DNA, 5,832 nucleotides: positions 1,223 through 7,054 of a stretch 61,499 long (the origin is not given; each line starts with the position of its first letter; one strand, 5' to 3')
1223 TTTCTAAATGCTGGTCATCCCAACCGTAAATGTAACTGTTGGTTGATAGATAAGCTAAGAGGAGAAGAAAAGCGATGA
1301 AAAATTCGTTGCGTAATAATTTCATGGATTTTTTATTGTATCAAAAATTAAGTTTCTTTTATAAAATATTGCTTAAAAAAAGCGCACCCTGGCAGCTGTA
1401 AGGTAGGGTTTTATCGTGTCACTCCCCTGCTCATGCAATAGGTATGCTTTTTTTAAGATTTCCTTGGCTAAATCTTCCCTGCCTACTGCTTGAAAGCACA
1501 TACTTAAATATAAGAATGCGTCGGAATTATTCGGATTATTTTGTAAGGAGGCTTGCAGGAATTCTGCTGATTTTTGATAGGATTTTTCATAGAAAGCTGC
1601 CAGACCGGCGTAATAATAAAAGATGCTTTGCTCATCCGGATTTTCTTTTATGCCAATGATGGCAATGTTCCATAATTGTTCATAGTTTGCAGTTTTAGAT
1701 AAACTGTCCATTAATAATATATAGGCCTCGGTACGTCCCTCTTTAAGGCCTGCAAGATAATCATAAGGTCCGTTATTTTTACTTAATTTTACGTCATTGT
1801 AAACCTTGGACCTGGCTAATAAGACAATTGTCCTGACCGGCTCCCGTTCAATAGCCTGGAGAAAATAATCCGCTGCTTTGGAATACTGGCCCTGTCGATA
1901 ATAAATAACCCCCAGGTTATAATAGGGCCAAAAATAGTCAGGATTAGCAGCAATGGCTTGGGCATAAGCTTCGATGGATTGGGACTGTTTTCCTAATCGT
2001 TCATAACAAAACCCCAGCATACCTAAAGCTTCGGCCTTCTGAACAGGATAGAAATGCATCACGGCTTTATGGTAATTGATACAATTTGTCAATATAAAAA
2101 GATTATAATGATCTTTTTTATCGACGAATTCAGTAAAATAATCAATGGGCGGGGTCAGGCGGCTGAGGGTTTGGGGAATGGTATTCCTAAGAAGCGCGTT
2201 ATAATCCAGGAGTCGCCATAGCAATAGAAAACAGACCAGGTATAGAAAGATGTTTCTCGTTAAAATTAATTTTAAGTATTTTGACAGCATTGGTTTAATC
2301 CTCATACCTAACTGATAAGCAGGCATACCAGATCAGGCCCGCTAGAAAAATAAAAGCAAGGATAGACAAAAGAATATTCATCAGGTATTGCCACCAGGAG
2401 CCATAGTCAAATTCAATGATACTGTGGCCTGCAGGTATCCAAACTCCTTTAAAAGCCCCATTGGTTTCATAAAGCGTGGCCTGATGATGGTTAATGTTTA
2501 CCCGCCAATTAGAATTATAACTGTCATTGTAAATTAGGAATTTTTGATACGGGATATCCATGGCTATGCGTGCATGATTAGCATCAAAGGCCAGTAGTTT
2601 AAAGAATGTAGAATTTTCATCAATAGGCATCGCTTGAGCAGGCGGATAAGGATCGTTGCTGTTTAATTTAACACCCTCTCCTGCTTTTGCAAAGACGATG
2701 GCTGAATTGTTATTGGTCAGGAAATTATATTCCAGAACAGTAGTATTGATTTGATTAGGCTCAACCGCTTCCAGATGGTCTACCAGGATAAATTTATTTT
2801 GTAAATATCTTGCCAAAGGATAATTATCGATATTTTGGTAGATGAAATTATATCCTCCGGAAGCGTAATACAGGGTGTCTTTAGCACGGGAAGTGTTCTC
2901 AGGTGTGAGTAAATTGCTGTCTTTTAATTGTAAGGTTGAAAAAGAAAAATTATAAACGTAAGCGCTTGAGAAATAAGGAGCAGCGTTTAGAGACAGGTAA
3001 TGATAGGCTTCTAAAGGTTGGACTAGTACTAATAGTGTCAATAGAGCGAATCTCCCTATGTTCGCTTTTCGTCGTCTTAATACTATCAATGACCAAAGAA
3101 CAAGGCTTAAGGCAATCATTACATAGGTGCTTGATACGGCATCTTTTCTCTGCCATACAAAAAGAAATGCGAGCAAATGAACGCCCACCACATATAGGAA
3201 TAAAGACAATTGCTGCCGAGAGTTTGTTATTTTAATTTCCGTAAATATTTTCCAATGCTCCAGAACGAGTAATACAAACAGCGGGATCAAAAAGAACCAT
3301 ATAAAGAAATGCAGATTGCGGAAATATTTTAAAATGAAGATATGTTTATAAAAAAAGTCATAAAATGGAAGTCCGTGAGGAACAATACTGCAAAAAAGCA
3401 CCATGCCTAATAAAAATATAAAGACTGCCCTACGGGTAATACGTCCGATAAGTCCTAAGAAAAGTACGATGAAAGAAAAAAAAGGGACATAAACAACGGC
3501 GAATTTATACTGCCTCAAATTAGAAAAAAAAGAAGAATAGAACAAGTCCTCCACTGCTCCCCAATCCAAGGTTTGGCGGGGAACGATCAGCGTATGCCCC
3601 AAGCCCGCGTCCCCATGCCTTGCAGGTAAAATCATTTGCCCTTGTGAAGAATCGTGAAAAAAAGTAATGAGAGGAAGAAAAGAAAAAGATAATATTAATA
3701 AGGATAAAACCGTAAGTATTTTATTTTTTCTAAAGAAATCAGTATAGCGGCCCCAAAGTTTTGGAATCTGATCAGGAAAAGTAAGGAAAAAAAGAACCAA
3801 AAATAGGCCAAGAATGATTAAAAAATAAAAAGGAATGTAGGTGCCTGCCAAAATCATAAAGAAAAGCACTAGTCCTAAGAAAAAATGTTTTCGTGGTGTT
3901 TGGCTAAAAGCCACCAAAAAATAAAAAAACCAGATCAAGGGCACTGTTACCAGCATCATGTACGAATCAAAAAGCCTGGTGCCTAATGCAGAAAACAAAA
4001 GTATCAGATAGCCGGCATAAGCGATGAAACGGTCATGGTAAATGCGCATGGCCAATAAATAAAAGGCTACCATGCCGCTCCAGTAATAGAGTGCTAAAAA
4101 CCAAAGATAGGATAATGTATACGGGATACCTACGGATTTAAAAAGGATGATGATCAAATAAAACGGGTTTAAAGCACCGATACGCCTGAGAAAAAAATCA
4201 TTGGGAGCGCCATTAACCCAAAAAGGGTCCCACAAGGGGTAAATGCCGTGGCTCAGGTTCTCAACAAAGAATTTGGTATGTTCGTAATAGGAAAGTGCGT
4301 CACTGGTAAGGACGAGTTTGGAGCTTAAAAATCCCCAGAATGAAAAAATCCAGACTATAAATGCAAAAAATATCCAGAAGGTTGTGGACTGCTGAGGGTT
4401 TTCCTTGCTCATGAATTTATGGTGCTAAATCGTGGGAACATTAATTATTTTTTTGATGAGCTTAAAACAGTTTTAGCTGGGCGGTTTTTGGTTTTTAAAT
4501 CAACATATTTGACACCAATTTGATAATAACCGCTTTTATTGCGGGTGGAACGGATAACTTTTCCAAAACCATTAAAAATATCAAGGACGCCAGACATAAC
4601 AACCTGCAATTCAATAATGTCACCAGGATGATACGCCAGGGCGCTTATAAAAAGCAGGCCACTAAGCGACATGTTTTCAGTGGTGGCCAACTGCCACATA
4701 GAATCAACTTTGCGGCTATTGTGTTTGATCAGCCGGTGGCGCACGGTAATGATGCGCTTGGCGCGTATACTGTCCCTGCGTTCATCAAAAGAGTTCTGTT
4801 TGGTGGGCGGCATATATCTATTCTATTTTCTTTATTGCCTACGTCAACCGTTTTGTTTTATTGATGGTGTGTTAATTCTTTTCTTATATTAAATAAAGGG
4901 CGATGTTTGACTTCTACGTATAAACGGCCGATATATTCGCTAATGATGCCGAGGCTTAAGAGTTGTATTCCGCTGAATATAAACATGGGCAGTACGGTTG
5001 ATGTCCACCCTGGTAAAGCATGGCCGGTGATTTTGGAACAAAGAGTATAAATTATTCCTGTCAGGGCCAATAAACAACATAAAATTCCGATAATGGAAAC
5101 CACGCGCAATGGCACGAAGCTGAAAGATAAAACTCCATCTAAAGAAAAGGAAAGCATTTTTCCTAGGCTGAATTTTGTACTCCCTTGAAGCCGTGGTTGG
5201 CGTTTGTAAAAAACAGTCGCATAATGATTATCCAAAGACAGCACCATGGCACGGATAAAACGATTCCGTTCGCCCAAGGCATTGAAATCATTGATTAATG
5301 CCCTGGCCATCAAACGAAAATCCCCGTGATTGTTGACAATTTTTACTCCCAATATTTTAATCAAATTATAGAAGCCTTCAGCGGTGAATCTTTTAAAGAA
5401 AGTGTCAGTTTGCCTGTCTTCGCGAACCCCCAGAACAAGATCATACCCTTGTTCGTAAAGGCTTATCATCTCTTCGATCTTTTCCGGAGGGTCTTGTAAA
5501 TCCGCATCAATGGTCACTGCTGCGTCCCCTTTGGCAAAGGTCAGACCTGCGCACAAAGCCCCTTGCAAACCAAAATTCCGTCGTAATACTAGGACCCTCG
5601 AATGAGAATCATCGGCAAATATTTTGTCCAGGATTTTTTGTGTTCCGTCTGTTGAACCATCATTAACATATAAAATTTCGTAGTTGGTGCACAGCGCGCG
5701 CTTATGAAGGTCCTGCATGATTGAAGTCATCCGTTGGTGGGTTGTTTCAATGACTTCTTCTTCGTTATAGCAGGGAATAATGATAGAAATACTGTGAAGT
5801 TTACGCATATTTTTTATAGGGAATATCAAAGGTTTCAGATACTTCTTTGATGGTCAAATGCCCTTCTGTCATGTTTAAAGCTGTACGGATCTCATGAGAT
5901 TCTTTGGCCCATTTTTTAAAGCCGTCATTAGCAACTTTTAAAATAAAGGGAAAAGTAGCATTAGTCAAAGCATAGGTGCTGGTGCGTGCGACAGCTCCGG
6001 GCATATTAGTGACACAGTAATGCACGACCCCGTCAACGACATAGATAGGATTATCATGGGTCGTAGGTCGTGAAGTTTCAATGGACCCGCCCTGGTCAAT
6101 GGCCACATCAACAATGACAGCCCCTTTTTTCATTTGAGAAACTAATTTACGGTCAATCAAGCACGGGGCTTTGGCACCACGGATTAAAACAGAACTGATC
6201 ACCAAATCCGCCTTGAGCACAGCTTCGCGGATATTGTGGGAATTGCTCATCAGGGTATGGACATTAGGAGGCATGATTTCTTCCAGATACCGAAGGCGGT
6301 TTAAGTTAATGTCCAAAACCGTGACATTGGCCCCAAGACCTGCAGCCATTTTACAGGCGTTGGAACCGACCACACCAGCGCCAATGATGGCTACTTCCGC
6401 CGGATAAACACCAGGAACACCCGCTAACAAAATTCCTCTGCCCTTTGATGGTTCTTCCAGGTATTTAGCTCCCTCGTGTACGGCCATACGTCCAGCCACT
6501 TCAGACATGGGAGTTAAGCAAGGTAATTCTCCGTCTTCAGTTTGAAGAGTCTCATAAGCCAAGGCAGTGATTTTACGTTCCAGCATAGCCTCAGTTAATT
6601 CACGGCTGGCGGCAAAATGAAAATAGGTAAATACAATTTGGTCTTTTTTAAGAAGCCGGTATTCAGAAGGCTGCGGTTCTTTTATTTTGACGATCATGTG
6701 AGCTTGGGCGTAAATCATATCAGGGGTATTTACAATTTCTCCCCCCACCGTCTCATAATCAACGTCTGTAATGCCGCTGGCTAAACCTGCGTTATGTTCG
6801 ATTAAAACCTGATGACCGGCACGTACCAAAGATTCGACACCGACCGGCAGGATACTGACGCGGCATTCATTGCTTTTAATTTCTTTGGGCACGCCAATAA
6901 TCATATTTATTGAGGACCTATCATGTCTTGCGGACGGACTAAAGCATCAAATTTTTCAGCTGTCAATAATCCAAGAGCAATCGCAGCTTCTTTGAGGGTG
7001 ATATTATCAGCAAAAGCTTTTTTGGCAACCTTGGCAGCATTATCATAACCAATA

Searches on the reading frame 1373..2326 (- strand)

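Call 25: search_protein_families(library=pfam, proteins=[window:1373-2326:-], max_evalue=0.00001)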
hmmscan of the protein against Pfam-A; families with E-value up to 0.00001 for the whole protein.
window:1373-2326:- (317 aa): 13 families
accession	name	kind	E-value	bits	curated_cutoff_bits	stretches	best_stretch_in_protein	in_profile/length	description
PF07719.23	TPR_2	-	1e-18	66.3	27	1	135-163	4-32/34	Tetratricopeptide repeat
PF00515.34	TPR_1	-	6.4e-16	57.9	27.8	1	135-163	4-32/34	Tetratricopeptide repeat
PF13431.12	TPR_17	-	5.4e-14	51.7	24.4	1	121-151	2-32/34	Tetratricopeptide repeat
PF13181.12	TPR_8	-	9.3e-14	50.8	25.7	1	135-163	4-32/34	Tetratricopeptide repeat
PF13424.12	TPR_12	-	1.6e-12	47.8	30.1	0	128-160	41-73/77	Tetratricopeptide repeat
PF14559.12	TPR_19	-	4e-11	43.5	25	0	117-163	10-56/68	Tetratricopeptide repeat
PF13432.12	TPR_16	-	4.6e-11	43.4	32.7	1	110-161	9-60/65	Tetratricopeptide repeat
PF13414.12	TPR_11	-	2.7e-10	40.2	26.8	1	111-146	7-42/42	TPR repeat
PF13174.12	TPR_6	-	3.1e-10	40.5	26.3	0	135-163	3-31/33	Tetratricopeptide repeat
PF13428.12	TPR_14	-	8.7e-10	38.7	23.5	0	99-139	2-42/44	Tetratricopeptide repeat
PF13176.12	TPR_7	-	2.2e-07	30.9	27.9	0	136-162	3-31/36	Tetratricopeptide repeat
PF13371.12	TPR_9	-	3.6e-06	27.3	35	0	135-173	32-70/73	Tetratricopeptide repeat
PF25062.1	ARM_TT21_N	-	4.9e-06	26.9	40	0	228-284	94-151/222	Tetratricopeptide repeat protein 21 N-terminal ARM repeat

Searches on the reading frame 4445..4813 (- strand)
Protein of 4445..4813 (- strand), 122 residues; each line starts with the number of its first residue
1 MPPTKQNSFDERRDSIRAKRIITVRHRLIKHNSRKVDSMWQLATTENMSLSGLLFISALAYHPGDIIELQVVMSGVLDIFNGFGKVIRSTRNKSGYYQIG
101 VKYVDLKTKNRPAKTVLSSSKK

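Call 25: search_protein_families(library=pfam, proteins=[window:4445-4813:-], max_evalue=0.00001)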
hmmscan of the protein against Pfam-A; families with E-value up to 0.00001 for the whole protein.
window:4445-4813:- (122 aa): 1 family
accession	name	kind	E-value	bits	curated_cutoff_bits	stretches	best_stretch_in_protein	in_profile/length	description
PF07238.19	PilZ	-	8.6e-07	29.7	22.5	1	12-110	2-92/102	PilZ domain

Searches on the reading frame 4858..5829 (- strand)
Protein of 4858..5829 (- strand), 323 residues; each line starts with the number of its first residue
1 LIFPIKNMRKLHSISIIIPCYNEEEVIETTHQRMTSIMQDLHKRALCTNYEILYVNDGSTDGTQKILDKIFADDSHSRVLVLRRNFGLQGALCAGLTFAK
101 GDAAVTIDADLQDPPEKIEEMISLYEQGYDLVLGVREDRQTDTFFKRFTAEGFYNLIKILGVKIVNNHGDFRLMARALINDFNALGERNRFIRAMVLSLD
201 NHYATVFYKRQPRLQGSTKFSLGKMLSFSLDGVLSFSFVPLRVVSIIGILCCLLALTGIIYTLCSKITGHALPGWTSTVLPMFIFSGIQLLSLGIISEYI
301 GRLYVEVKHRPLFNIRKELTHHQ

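Call 25: search_protein_families(library=pfam, proteins=[window:4858-5829:-], max_evalue=0.00001)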
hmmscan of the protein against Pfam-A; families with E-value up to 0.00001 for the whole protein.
window:4858-5829:- (323 aa): 1 family
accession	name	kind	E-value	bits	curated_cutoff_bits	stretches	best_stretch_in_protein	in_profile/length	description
PF00535.33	Glycos_transf_2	-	1e-32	113.8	23.3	1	15-179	1-164/168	Glycosyl transferase family 2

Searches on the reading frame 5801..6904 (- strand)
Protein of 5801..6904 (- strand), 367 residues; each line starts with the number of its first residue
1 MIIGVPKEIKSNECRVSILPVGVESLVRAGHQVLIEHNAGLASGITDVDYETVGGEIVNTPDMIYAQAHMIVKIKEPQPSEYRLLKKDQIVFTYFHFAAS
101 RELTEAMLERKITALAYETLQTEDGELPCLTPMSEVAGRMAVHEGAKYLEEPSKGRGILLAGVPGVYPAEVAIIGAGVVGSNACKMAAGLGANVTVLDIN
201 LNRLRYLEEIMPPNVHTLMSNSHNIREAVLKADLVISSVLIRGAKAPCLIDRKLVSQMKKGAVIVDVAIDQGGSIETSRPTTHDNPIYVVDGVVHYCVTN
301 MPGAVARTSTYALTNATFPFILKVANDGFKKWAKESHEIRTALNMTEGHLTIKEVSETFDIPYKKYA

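Call 25: search_protein_families(library=pfam, proteins=[window:5801-6904:-], max_evalue=0.00001)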
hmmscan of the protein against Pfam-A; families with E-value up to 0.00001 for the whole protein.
window:5801-6904:- (367 aa): 3 families
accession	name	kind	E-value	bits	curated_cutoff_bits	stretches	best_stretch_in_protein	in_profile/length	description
PF01262.27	AlaDh_PNT_C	-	1.4e-84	283.3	23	1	141-352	1-213/214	Alanine dehydrogenase/PNT, C-terminal domain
PF05222.21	AlaDh_PNT_N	-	4.7e-45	153.6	30.4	1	4-137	1-136/136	Alanine dehydrogenase/PNT, N-terminal domain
PF02826.25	2-Hacid_dh_C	-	3.9e-08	33.3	25.1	1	168-268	36-127/178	D-isomer specific 2-hydroxyacid dehydrogenase, NAD binding domain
